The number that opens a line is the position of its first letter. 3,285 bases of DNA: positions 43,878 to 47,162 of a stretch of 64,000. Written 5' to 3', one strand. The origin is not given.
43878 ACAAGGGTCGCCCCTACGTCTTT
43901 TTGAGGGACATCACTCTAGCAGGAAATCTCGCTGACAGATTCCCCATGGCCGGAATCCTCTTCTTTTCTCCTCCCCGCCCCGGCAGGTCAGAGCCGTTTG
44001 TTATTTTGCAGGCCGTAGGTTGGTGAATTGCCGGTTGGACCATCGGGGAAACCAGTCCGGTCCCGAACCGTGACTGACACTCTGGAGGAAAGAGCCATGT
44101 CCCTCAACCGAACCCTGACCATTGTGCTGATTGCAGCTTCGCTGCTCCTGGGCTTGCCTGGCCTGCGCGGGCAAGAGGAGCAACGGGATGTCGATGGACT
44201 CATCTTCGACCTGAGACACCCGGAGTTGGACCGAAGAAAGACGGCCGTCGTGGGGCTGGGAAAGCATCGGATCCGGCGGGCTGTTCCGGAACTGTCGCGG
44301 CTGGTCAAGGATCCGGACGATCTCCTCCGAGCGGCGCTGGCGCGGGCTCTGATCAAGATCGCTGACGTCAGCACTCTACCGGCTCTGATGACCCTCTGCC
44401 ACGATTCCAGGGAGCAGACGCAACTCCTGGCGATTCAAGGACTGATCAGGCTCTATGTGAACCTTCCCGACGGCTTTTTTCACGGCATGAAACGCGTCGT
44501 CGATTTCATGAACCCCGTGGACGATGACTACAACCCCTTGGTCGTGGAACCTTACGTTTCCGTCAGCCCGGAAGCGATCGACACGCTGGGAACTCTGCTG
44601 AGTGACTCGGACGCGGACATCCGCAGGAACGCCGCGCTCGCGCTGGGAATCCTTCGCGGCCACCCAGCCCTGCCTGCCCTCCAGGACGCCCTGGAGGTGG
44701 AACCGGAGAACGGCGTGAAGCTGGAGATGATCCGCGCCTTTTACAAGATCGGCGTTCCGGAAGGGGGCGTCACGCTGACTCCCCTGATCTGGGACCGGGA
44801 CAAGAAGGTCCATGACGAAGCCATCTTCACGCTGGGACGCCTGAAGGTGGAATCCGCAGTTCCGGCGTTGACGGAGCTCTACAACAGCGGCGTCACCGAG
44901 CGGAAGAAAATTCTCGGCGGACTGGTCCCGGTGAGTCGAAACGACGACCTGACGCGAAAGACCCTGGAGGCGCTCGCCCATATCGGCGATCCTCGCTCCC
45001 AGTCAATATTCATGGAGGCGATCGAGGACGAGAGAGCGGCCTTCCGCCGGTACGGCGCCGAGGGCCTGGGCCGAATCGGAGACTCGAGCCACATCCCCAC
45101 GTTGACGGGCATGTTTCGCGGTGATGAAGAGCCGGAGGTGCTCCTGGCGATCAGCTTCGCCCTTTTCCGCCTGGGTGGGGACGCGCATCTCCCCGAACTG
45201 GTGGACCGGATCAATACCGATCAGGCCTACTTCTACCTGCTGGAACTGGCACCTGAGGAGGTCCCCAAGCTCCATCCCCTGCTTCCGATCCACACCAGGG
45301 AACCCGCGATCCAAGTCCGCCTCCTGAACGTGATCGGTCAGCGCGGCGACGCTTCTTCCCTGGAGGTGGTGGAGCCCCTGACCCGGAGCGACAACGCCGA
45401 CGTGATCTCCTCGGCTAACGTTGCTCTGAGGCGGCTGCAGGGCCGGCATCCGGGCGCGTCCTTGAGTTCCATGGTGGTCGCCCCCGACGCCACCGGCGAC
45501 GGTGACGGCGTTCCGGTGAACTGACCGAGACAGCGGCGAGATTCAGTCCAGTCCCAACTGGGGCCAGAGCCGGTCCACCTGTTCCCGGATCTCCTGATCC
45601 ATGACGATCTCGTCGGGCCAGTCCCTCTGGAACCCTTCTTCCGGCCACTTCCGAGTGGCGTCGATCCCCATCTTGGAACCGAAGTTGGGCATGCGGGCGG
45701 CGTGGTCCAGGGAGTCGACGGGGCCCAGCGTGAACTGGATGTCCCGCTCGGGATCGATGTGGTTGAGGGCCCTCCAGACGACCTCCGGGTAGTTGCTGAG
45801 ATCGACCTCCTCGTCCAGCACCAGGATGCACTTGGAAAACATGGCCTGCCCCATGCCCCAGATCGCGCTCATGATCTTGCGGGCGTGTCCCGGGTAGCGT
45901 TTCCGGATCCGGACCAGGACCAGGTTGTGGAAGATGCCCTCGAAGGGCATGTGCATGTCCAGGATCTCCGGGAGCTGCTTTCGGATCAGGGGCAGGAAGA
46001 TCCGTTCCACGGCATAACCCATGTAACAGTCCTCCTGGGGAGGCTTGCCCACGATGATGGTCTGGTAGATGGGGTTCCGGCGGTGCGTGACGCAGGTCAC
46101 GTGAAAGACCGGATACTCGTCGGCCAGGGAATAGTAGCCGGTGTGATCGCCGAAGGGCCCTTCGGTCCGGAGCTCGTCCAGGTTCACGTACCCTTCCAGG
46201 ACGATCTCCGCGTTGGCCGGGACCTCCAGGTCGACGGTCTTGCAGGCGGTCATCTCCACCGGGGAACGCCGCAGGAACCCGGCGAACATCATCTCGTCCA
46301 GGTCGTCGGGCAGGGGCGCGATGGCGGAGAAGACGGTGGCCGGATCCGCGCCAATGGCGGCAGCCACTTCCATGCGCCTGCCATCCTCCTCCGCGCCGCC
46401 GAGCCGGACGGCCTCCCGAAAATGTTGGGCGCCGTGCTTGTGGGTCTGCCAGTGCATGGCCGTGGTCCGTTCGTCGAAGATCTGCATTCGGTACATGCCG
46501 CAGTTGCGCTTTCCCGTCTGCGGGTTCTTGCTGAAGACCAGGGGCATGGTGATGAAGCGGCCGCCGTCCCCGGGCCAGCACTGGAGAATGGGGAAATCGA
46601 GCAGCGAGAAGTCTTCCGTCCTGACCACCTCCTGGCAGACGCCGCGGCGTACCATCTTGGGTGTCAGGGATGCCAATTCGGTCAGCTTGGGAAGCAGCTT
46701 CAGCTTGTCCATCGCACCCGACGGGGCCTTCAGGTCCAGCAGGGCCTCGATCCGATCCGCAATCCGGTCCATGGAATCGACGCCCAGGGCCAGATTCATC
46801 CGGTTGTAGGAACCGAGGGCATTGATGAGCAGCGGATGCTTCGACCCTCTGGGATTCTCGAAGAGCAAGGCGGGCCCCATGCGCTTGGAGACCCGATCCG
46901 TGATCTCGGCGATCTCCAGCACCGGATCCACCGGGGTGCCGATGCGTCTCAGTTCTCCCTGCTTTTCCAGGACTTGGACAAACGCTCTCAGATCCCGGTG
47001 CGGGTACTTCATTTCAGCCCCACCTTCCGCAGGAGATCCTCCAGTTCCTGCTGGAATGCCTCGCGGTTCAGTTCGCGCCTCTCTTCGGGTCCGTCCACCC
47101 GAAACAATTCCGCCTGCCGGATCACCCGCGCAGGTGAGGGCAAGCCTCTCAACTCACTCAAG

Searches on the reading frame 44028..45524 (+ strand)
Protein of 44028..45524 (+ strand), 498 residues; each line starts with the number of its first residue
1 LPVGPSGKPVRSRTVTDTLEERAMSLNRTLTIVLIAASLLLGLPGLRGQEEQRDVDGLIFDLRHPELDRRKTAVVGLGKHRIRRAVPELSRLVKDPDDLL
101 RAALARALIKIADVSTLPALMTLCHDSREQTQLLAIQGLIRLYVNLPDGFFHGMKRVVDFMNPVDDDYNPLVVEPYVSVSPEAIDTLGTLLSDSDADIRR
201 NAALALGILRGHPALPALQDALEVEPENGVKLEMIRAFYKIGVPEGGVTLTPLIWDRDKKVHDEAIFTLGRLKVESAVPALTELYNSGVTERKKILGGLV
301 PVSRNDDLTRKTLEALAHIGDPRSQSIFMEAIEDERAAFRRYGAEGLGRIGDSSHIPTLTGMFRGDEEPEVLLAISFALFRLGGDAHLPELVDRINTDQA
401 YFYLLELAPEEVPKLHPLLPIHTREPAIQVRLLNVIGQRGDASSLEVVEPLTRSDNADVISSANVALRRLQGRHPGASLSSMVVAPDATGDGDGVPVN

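Call 35: search_protein_families(library=pfam, proteins=[window:44028-45524:+], max_evalue=0.01)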
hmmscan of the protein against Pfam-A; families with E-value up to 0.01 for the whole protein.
window:44028-45524:+ (498 aa): 5 families
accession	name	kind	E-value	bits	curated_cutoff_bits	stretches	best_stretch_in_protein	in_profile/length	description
PF13646.12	HEAT_2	-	2.3e-39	134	27.7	4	62-139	8-87/88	HEAT repeats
PF03130.22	HEAT_PBS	-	2e-18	65.2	20.9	1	198-223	1-26/27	PBS lyase HEAT-like repeat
PF02985.28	HEAT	-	4.5e-13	48.6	23.5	0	186-208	4-26/31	HEAT repeat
PF13513.12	HEAT_EZ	-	1.3e-06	29.3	27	0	180-207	26-53/55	HEAT-like repeat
PF00514.29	Arm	-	4.5e-05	23.8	20.6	0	181-207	11-37/41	Armadillo/beta-catenin-like repeat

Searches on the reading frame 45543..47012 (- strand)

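Call 35: search_protein_families(library=pfam, proteins=[window:45543-47012:-], max_evalue=0.01)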
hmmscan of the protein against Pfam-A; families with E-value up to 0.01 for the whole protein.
window:45543-47012:- (489 aa): 3 families
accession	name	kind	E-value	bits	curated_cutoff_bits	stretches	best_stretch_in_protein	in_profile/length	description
PF01977.22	UbiD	-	7.3e-87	290.3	23.3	1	121-324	3-206/206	3-octaprenyl-4-hydroxybenzoate carboxy-lyase Rift-related domain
PF20696.2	UbiD_C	-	1.1e-44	151.9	24.2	1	329-452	1-127/127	3-octaprenyl-4-hydroxybenzoate carboxy-lyase C-terminal domain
PF20695.2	UbiD_N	-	6.8e-26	90.6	24.3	1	13-87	2-77/78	3-octaprenyl-4-hydroxybenzoate carboxy-lyase N-terminal domain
